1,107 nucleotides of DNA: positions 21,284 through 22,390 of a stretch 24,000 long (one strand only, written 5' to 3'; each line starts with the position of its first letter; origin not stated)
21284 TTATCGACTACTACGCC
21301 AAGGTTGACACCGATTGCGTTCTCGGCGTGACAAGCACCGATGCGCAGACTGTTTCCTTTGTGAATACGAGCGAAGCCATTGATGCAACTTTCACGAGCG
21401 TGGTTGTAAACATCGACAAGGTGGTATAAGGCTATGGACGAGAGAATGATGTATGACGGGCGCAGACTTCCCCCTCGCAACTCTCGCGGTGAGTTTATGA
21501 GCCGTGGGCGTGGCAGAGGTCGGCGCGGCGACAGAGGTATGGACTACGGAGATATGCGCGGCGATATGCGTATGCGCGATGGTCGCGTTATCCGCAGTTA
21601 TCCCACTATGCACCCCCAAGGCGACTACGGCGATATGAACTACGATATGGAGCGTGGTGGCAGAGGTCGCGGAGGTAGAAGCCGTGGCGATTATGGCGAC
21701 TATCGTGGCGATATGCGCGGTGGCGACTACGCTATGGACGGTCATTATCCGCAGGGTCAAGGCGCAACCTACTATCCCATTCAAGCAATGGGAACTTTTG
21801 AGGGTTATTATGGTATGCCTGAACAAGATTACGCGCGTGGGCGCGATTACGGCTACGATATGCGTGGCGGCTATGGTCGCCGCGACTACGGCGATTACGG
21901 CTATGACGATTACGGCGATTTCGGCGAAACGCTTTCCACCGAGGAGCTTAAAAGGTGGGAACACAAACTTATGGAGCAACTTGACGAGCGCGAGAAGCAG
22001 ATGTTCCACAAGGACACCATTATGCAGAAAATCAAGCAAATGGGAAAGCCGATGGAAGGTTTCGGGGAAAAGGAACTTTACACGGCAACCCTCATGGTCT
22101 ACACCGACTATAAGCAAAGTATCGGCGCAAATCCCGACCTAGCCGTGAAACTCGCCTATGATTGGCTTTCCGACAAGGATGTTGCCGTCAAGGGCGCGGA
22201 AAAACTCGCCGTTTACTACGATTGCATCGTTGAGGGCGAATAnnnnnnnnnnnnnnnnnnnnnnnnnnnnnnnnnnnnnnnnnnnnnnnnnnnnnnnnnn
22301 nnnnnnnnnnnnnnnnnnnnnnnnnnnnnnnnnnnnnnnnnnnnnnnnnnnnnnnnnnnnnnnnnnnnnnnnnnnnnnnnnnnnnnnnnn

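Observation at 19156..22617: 3.5 kb cargo cluster of low-complexity, Cys-rich and BclA-like proteins resembling spore-surface components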

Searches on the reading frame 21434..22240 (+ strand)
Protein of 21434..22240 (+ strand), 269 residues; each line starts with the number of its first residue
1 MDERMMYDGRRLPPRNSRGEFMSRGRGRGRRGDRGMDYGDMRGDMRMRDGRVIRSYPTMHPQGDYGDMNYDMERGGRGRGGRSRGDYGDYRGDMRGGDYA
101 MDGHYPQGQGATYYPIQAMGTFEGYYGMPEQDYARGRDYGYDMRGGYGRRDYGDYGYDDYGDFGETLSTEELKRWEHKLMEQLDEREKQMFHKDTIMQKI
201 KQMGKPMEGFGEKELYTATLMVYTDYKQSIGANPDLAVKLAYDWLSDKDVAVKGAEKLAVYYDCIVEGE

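Call 5: search_protein_families(library=pfam, proteins=[window:21434-22240:+], max_evalue=1)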
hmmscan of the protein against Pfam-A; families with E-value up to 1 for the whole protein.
window:21434-22240:+ (269 aa): 1 family
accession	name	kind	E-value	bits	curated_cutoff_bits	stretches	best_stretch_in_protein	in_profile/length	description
PF25223.1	DUF7841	-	0.00029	21.5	25.2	1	163-252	12-105/114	Domain of unknown function (DUF7841)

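Call 6: search_protein_families(library=phrogs, proteins=[window:21434-22240:+], max_evalue=1)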
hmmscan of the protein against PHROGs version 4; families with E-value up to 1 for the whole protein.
window:21434-22240:+ (269 aa): 0 families

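Call 13: search_protein_families(library=ncbifam, proteins=[window:21434-22240:+], max_evalue=0.1)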
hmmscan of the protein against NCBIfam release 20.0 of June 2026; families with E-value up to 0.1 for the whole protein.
window:21434-22240:+ (269 aa): 0 families

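Call 17: search_dna_similar(query=window:21434-22240:+, collection=phages, mode=protein, max_rows=30, max_evalue=0.01)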
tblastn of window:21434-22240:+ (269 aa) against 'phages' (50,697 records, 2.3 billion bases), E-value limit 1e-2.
No match.

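Call 27: search_solved_structures(query=window:21434-22240:+, max_evalue=10)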
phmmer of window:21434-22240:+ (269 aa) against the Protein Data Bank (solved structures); distinct sequences matched with E-value up to 10: 0.

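Call 61: search_protein_families(library=padloc, proteins=[window:21434-22240:+], max_evalue=0.01)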
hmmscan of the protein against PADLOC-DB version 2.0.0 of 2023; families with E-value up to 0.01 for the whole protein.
window:21434-22240:+ (269 aa): 0 families
